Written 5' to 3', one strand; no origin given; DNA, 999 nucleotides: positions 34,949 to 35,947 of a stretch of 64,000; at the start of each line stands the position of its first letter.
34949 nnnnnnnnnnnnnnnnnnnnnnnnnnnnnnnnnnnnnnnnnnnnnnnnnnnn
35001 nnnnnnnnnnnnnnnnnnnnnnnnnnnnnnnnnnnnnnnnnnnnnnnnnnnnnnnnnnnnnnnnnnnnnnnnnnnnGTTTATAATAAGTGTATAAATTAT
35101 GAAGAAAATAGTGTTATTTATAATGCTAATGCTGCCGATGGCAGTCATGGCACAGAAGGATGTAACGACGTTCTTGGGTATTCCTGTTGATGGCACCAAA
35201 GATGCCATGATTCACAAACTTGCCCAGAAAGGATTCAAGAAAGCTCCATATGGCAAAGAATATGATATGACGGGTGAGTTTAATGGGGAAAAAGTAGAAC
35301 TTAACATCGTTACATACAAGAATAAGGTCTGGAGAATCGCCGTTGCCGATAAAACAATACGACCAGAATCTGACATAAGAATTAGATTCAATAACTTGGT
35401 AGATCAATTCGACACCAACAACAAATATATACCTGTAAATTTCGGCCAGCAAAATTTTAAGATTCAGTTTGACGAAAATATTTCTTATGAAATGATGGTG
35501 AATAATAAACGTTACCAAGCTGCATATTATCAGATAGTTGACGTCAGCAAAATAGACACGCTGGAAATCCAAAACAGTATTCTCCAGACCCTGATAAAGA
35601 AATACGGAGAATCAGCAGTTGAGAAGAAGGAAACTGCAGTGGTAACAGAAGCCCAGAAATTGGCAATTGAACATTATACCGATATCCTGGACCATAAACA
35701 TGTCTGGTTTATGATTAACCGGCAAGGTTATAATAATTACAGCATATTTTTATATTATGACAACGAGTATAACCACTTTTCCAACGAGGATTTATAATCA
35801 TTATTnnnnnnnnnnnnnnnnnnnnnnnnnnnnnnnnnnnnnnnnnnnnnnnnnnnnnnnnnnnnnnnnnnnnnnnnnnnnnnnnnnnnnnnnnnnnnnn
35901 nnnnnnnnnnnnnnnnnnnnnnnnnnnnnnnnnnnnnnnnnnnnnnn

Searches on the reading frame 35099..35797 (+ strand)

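Call 5: search_protein_families(library=pfam, proteins=[window:35099-35797:+], max_evalue=0.1)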
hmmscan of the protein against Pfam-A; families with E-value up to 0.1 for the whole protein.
window:35099-35797:+ (232 aa): 1 family
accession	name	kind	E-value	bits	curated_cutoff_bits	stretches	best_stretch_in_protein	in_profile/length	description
PF20420.3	DUF6702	-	0.04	14.4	24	0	137-167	91-121/141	Domain of unknown function (DUF6702)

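Call 101: search_protein_families(library=padloc, proteins=[window:35099-35797:+], max_evalue=0.01)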
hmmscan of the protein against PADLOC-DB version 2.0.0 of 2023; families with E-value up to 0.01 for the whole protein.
window:35099-35797:+ (232 aa): 0 families
